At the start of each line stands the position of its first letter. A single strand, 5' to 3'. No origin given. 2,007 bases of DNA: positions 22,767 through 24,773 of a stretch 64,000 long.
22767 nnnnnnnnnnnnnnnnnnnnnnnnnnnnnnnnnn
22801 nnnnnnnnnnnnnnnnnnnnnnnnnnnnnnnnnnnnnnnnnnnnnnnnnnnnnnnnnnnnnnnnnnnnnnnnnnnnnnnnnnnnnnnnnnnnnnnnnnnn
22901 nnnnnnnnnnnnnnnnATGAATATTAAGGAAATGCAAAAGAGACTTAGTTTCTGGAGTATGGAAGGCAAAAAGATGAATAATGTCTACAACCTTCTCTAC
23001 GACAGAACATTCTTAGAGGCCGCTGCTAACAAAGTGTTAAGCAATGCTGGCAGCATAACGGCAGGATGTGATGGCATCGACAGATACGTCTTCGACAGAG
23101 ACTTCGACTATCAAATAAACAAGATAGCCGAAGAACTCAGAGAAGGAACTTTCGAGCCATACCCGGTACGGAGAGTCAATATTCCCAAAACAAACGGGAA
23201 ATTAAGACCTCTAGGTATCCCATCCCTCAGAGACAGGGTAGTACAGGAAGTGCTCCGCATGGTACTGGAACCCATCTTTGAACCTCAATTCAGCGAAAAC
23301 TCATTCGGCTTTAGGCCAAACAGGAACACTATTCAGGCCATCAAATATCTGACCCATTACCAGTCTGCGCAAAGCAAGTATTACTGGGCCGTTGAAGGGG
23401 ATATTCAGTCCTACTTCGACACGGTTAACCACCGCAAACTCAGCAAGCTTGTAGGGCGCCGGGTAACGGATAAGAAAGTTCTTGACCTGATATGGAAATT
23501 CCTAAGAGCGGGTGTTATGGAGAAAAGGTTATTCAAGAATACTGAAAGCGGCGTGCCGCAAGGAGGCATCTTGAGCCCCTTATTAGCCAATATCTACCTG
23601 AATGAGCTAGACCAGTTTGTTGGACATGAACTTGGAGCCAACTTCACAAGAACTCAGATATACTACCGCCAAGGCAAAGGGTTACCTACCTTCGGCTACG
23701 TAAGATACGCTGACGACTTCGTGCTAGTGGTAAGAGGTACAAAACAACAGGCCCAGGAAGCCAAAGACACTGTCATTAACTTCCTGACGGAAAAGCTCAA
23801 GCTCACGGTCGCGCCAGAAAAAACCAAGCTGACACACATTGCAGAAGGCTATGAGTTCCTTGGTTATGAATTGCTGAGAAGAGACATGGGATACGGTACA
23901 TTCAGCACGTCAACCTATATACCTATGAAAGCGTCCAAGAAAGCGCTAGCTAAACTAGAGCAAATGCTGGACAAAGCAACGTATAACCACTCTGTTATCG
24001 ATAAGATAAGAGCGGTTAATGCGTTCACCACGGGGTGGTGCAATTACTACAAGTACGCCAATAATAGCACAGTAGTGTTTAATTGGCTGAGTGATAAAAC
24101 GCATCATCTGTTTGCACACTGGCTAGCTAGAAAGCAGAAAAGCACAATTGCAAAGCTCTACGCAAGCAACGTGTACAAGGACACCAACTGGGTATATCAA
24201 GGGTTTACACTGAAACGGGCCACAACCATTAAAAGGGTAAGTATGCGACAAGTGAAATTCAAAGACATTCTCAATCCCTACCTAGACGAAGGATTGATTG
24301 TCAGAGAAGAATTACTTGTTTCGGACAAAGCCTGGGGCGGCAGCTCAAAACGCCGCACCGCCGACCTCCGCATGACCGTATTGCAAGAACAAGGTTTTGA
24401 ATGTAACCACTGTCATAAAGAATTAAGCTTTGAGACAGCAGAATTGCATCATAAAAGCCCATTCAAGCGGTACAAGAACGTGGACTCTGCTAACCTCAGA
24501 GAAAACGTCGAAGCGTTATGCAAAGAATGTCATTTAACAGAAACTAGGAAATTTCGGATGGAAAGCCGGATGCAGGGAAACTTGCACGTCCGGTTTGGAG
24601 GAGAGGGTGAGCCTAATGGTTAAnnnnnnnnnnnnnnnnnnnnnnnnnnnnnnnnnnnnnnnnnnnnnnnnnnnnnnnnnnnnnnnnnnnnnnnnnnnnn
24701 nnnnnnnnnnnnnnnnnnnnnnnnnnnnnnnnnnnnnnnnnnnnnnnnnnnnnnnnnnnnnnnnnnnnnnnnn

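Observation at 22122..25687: Group II intron inserted antisense in an MFS transporter gene; in silico excision restores the frame exactly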

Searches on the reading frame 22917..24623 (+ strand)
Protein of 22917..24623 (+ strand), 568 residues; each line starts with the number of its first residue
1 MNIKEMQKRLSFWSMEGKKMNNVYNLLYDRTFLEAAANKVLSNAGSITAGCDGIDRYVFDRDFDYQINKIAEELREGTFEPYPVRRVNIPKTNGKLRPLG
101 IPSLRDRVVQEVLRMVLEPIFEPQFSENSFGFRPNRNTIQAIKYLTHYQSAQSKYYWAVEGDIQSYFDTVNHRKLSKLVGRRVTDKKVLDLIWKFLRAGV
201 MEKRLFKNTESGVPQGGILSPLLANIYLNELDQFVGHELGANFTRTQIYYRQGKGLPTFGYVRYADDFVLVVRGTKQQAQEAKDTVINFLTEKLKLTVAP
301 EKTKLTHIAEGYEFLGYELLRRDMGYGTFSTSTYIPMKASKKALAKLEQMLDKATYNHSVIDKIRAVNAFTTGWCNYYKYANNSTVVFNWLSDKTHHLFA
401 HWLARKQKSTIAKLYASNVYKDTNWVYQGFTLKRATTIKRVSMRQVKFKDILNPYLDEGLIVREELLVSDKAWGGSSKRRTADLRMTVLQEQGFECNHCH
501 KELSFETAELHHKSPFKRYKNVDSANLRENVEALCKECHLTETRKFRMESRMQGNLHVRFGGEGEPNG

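Call 5: search_protein_families(library=pfam, proteins=[window:22917-24623:+])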
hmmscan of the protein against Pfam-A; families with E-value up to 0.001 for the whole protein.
window:22917-24623:+ (568 aa): 3 families
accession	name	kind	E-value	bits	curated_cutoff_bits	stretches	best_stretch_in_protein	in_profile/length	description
PF00078.32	RVT_1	-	2.4e-42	145.4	29.6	1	89-319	1-205/205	Reverse transcriptase (RNA-dependent DNA polymerase)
PF08388.16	GIIM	-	5.1e-08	33.2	23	1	341-409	2-69/80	Group II intron, maturase-specific domain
PF01844.29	HNH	-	8.3e-05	23.1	21.4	1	496-544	1-46/47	HNH endonuclease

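Call 6: search_protein_families(library=ncbifam, proteins=[window:22917-24623:+])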
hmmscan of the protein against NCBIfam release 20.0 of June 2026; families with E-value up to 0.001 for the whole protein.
window:22917-24623:+ (568 aa): 8 families
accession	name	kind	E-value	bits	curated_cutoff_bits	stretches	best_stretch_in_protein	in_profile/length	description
TIGR04416.1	group_II_RT_mat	equivalog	1.1e-104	350.4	300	1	32-406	3-352/353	group II intron reverse transcriptase/maturase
NF041747.1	Drt3a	equivalog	3.3e-14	53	200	1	142-357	98-298/412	antiviral reverse transcriptase Drt3a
NF038233.2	retron_St85_RT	exception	6.3e-14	51.9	235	1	83-307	24-218/289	retron St85 family RNA-directed DNA polymerase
NF041746.1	Drt2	equivalog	1.4e-13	50.8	390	1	207-349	218-356/416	antiviral reverse transcriptase Drt2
NF042941.1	Retron_TIR_antiphage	equivalog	2e-06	26.9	600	1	86-272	31-184/464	TIR domain-containing anti-phage reverse transcriptase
TIGR04499.1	abortive_AbiA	subfamily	3.5e-06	26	250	1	143-359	133-344/615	AbiA family abortive infection protein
TIGR03507.1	decahem_SO1788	subfamily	0.00084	17.9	209.3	0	357-546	347-524/672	OmcA/MtrC family decaheme c-type cytochrome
NF041791.1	anti-phage_ZorE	equivalog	0.00089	18.2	600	0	483-544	195-252/358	type II Zorya anti-phage system protein ZorE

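Call 14: search_solved_structures(query=window:22917-24623:+, max_evalue=0.00001)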
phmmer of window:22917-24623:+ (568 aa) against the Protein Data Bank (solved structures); distinct sequences matched with E-value up to 0.00001: 11.
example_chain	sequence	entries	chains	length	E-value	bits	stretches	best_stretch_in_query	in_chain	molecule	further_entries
5g2x_C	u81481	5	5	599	4.3e-62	213.6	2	24-239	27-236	GROUP II INTRON-ENCODED PROTEIN LTRA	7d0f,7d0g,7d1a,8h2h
6ar1_A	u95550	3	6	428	5.5e-51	176.9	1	39-416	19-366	GsI-IIC RT | Trt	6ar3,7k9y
7uim_D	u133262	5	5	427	4.4e-50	173.9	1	39-387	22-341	Group II intron reverse transcriptase/maturase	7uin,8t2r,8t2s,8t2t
6me0_C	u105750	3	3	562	6e-49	170.2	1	4-535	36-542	Maturase reverse transcriptase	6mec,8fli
5hhj_A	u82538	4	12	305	9.8e-48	166.2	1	41-318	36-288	Retron-type reverse transcriptase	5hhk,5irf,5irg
5hhl_A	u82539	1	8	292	1.1e-46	162.8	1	39-318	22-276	Retron-type reverse transcriptase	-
7kft_D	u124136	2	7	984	4.3e-22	81.5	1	66-323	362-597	Cas6-RT-Cas1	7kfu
8ub7_A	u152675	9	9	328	6.4e-07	31.5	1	67-240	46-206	Reverse transcriptase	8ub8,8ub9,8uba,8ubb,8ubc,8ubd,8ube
8bgj_A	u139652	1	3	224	7.4e-07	31.2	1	117-235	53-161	RNA-directed DNA polymerase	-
9d5x_A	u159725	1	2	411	4.3e-06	28.7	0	89-234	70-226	Group II intron-like 4 reverse transcriptase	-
9d4s_A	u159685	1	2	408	4.5e-06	28.7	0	89-234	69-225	Group II intron-like 4 reverse transcriptase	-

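Call 15: find_homologous_proteins(query=window:22917-24623:+, max_evalue=1e-30)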
Query window:22917-24623:+ (568 aa): 7957 proteins with E <= 1e-30 among 8000 candidates; the best 120 are listed.
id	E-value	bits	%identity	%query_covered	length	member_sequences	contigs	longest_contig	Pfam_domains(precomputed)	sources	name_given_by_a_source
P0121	0.0e+0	1311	100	100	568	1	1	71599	PF00078.33,PF08388.17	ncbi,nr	ncbi:MAG: group II intron reverse transcriptase/maturase [Trueperaceae bacterium]|nr:group II intron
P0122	2.6e-152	526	44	97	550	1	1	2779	PF00078.33,PF01844.30,PF08388.17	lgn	-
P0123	2.6e-151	523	45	97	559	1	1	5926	PF00078.33,PF01844.30,PF08388.17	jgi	jgi:RNA-directed DNA polymerase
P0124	6.5e-151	522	46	97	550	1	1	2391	PF00078.33,PF01844.30,PF08388.17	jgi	jgi:group II intron reverse transcriptase/maturase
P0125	1.4e-150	521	45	97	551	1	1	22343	PF01348.27,PF00078.33,PF01844.30,PF08388.17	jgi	jgi:RNA-directed DNA polymerase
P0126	1.7e-150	520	45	99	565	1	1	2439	PF00078.33,PF01844.30,PF08388.17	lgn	-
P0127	6.7e-150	518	46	97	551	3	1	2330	PF00078.33,PF01844.30,PF08388.17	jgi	jgi:group II intron reverse transcriptase/maturase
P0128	2.2e-149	517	45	97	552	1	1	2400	PF00078.33,PF01844.30,PF08388.17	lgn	-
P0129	6.7e-149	515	46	97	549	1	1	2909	PF00078.33,PF01844.30,PF08388.17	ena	-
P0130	9.8e-149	514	45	97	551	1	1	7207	PF00078.33,PF01844.30,PF08388.17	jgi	jgi:RNA-directed DNA polymerase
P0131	1.9e-148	514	46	97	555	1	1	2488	PF00078.33,PF01844.30,PF08388.17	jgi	jgi:RNA-directed DNA polymerase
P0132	2.3e-148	513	44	97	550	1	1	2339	PF01348.27,PF00078.33,PF01844.30,PF08388.17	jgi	jgi:group II intron reverse transcriptase/maturase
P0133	2.6e-148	513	44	97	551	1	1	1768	PF00078.33,PF01844.30,PF08388.17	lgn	-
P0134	6.0e-148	512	45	97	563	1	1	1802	PF00078.33,PF01844.30,PF08388.17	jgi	jgi:RNA-directed DNA polymerase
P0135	7.4e-148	512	46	97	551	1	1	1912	PF00078.33,PF01844.30,PF08388.17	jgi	-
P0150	1.2e-145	504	45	96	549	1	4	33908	PF00078.33,PF01844.30,PF08388.17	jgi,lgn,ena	jgi:RNA-directed DNA polymerase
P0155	4.5e-145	502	46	97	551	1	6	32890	PF00078.33,PF01844.30,PF08388.17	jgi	jgi:RNA-directed DNA polymerase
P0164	2.0e-144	500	44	97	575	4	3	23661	PF00078.33,PF01844.30,PF08388.17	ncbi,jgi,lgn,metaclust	metaclust:\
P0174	8.7e-144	498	44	97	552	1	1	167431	PF00078.33,PF01844.30,PF08388.17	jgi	jgi:RNA-directed DNA polymerase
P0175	1.0e-143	498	44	95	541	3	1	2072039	PF01348.27,PF00078.33,PF01844.30,PF08388.17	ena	-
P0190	7.4e-143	495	43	97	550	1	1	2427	PF01348.27,PF00078.33,PF01844.30,PF08388.17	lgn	-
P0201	6.3e-142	492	43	97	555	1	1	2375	PF01348.27,PF00078.33,PF01844.30,PF08388.17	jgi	jgi:group II intron reverse transcriptase/maturase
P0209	2.1e-141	490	44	97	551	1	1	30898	PF00078.33,PF01844.30,PF08388.17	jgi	jgi:group II intron reverse transcriptase/maturase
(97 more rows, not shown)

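Call 16: find_encoding_contigs(protein=P0121, flank=10000)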
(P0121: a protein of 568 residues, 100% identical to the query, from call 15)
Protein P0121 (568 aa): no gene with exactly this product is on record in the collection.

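Call 19: find_related_loci(query=A2, collection=genome_contigs, flank=4000)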
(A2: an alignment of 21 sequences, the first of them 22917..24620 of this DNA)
Query A2 (568 aa) in genome_contigs; peptide patterns used: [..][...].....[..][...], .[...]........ (x = any residue, [..] = any of these).
600 stretches matched a pattern (row limit reached: there are more); 592 encode a relative of the query (tblastn E <= 1e-3); the best 80 are kept; 80 distinct loci.
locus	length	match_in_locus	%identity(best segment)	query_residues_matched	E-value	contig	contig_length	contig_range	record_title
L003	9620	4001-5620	36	1-539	2e-99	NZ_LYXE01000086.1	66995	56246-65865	Candidatus Chloroploca asiatica strain B7-9 NODE_28_length_66995_cov_130.738_ID_198521, whole genome shotgun sequence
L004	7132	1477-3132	34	7-542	8e-94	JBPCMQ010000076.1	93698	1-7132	MAG: Chloroflexota bacterium isolate TH_ant_mag_108 S1Ck127_9063982_flag_1_multi_13.6768_len_93698, whole genome shotgun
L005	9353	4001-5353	37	3-431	3e-88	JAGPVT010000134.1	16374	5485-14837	MAG: Marinobacter sp. isolate Lab_640_Diesel_bin.10 k141_143392, whole genome shotgun sequence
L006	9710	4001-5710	33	18-540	4e-86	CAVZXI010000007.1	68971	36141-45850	MAG: Pyrinomonadaceae bacterium isolate MFD04651.bin.2.22 genome assembly, contig: contig_20258, whole genome shotgun se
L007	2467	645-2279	32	19-540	1e-88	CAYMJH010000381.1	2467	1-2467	MAG TPA_asm: uncultured Bacteroidales bacterium isolate SRP192927_co7_187 genome assembly, contig: NODE_122248_length_24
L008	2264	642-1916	39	3-410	6e-88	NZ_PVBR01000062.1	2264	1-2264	Phyllobacterium phragmitis strain 1N-3 ZB100061, whole genome shotgun sequence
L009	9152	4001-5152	39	1-381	3e-83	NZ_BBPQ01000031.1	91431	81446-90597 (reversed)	Streptacidiphilus anmyonensis strain NBRC 103185, whole genome shotgun sequence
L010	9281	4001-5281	38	3-425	1e-81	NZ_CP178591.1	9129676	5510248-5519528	Streptomyces sp. A5-4 chromosome, complete genome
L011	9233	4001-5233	38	1-406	2e-79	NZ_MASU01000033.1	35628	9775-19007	Prauserella flavalba strain YIM 121212 BA062_c33, whole genome shotgun sequence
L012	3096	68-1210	40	3-381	6e-80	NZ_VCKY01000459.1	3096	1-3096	Nonomuraea turkmeniaca strain DSM 43926 NODE_459_length_3096_cov_21.709, whole genome shotgun sequence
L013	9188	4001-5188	39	3-402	2e-78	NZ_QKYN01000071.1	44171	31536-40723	Streptacidiphilus pinicola strain MMS16-CNU450 M1_S2_L001_R1_001__paired__contig_76, whole genome shotgun sequence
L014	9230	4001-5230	39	3-410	6e-78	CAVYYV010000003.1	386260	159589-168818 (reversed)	MAG: uncultured Acidimicrobiia bacterium isolate MFD02923.bin.1.45 genome assembly, contig: contig_11114, whole genome s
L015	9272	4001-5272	38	3-425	1e-77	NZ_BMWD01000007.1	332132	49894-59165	Streptomyces fructofermentans strain JCM 4956 sequence07, whole genome shotgun sequence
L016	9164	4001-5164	39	1-381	9e-78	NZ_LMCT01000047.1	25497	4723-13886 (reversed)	Kitasatospora sp. Root107 contig_51, whole genome shotgun sequence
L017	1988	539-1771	37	1-408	2e-81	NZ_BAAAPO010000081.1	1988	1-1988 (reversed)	Nostocoides veronense strain JCM 15592 sequence81, whole genome shotgun sequence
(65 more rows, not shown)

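Call 20: find_encoding_contigs(protein=P0125, flank=4000, max_places=2)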
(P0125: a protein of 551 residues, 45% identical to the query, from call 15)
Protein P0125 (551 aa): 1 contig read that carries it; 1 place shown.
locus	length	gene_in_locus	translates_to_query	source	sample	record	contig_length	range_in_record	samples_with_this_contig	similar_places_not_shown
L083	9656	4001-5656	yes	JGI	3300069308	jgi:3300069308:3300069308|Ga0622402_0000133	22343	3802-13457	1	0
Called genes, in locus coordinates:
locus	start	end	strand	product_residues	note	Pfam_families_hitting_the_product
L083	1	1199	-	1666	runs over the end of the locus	?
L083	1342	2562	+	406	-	PF00486:Trans_reg_C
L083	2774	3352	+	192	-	PF01555:N6_N4_Mtase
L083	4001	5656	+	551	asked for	PF00078:RVT_1, PF01348:Intron_maturas2 (weak), PF08388:GIIM, PF01844:HNH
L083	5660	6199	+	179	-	PF01555:N6_N4_Mtase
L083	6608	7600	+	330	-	PF13424:TPR_12 (faint)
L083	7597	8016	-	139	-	-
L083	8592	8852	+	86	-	-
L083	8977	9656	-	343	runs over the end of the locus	-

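Call 21: find_encoding_contigs(protein=P0150, flank=4000, max_places=4)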
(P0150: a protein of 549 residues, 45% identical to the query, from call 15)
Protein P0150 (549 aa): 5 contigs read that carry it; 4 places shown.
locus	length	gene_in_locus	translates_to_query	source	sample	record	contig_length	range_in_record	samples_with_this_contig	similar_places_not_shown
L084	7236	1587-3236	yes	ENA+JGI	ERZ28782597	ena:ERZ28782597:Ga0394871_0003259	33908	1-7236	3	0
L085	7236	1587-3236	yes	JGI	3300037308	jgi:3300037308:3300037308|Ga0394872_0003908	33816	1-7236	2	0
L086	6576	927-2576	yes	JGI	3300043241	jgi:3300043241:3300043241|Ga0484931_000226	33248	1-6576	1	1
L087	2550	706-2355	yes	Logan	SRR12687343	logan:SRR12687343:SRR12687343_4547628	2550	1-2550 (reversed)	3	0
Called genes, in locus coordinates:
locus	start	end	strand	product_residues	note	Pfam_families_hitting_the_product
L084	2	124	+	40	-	?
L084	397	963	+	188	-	PF00589:Phage_integrase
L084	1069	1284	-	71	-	-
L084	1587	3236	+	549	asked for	PF00078:RVT_1, PF08388:GIIM, PF01844:HNH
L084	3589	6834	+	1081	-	PF03065:Glyco_hydro_57, PF01074:Glyco_hydro_38N, PF09261:Alpha-mann_mid, PF07748:Glyco_hydro_38C, PF17677:Glyco_hydro38C2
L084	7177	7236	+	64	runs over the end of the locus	PF00737:PsbH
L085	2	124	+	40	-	?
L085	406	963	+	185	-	PF00589:Phage_integrase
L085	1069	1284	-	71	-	-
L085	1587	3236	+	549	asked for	PF00078:RVT_1, PF08388:GIIM, PF01844:HNH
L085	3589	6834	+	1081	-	PF03065:Glyco_hydro_57, PF01074:Glyco_hydro_38N, PF09261:Alpha-mann_mid, PF07748:Glyco_hydro_38C, PF17677:Glyco_hydro38C2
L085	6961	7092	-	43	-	PF02468:PsbN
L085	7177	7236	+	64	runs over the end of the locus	PF00737:PsbH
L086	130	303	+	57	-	PF00589:Phage_integrase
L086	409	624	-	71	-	-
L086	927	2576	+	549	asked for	PF00078:RVT_1, PF08388:GIIM, PF01844:HNH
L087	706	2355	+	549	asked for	PF00078:RVT_1, PF08388:GIIM, PF01844:HNH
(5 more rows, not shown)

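Call 22: find_encoding_contigs(protein=P0155, flank=4000, max_places=6)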
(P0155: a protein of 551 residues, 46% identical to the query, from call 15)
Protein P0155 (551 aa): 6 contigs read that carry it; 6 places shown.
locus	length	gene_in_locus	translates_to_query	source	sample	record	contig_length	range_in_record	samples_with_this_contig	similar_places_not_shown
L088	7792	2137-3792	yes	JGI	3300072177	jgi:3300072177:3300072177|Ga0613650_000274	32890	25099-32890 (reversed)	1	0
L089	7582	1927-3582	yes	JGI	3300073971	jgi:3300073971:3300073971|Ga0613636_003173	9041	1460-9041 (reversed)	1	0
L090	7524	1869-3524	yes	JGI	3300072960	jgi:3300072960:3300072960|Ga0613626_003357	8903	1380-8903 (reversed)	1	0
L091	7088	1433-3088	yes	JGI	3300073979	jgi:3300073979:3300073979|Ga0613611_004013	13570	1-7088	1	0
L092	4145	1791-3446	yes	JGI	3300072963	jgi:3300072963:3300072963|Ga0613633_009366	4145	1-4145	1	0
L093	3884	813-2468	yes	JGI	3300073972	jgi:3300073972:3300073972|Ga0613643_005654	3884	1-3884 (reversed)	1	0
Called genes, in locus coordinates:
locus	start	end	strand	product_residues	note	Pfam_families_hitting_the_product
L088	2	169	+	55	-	?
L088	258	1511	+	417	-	PF02195:ParB_N, PF17762:HTH_ParB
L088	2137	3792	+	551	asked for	PF00078:RVT_1, PF08388:GIIM, PF01844:HNH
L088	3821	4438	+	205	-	-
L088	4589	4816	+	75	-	-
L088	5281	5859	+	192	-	PF00165:HTH_AraC (weak), PF12833:HTH_18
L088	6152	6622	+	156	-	-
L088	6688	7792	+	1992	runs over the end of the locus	PF25023:TEN_YD-shell, PF05593:RHS_repeat (weak), PF25023:TEN_YD-shell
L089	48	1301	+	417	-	PF02195:ParB_N, PF17762:HTH_ParB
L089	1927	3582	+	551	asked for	PF00078:RVT_1, PF08388:GIIM, PF01844:HNH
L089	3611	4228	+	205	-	-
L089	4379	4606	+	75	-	-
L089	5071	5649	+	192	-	PF00165:HTH_AraC (weak), PF12833:HTH_18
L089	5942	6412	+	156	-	-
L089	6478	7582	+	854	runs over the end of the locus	?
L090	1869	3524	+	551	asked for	PF00078:RVT_1, PF08388:GIIM, PF01844:HNH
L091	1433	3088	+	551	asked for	PF00078:RVT_1, PF08388:GIIM, PF01844:HNH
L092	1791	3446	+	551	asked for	PF00078:RVT_1, PF08388:GIIM, PF01844:HNH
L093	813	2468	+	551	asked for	PF00078:RVT_1, PF08388:GIIM, PF01844:HNH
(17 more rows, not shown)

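Call 41: search_dna_similar(query=window:22917-24620:+, collection=plasmids, mode=protein, max_rows=25, max_evalue=1e-40)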
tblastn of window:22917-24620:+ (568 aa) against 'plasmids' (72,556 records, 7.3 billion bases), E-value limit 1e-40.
Records with a match: 4467; places in all: 6051; records where one place covers at least 80% of the query: 1538.
Best place of each record, by identity: <60% 4467.
By first word of the organism name: Escherichia 1549; Klebsiella 1017; Bacillus 438; Enterococcus 305; Enterobacter 138; Citrobacter 85; Priestia 77; Salmonella 67; Sinorhizobium 61; Clostridium 58; and 138 more.
By predicted mobility (MOB-suite, as given by PLSDB): conjugative 2565; non-mobilizable 995; mobilizable 907.
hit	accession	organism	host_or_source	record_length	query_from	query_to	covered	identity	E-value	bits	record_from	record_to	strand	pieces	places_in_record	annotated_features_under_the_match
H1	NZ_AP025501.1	Vibrio lentus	-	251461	19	567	97%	37.1%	1e-103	350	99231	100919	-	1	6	ltrA: group II intron reverse transcriptase/maturase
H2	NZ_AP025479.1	Vibrio crassostreae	-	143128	19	567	97%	36.2%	1e-99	338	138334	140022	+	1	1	ltrA: group II intron reverse transcriptase/maturase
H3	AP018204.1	Leptolyngbya boryana NIES-2135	-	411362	19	553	94%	34.7%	5e-89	308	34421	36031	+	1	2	reverse transcriptase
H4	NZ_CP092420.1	Leptolyngbya boryana IU 594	-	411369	19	553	94%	34.7%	5e-89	308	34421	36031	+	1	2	ltrA: group II intron reverse transcriptase/maturase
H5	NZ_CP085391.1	Cytobacillus firmus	single cell,soil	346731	14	528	91%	33.1%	4e-55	208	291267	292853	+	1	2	ltrA: group II intron reverse transcriptase/maturase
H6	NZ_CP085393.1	Cytobacillus oceanisediminis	single cell,soil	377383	14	528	91%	32.7%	2e-53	204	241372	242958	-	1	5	none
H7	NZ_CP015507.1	Cytobacillus oceanisediminis 2691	seawater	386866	14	528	91%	32.7%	2e-53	204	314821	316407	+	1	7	ltrA: group II intron reverse transcriptase/maturase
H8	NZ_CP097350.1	Cytobacillus pseudoceanisediminis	cell culture,hot underground spring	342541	14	528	91%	32.7%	2e-53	204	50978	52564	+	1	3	none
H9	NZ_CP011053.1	Halomonas sp. KO116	Nile Delta Mediterranean Sea surface ...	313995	3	456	80%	37.0%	4e-93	320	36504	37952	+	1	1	ltrA: group II intron reverse transcriptase/maturase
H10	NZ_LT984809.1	Cupriavidus taiwanensis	-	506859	2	564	99%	29.6%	8e-47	184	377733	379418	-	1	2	ltrA: group II intron reverse transcriptase/maturase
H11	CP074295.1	Salmonella enterica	food,mixture corn and egg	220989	2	564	99%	29.5%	5e-51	196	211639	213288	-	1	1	ltrA: group II intron reverse transcriptase/maturase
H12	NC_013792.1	Alkalihalophilus pseudofirmus OF4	-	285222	22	541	92%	31.9%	1e-57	216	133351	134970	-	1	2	ltrA: group II intron reverse transcriptase/maturase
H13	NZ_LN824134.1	Klebsiella pneumoniae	Homo sapiens,urine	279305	3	456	80%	36.4%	4e-94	322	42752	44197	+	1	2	ltrA: group II intron reverse transcriptase/maturase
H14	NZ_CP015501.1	Klebsiella pneumoniae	Homo sapiens,Urine sample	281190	3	456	80%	36.4%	4e-94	322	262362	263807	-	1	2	ltrA: group II intron reverse transcriptase/maturase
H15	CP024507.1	Klebsiella pneumoniae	Homo sapiens,rectal swab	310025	3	456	80%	36.4%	4e-94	322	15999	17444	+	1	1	ltrA: group II intron reverse transcriptase/maturase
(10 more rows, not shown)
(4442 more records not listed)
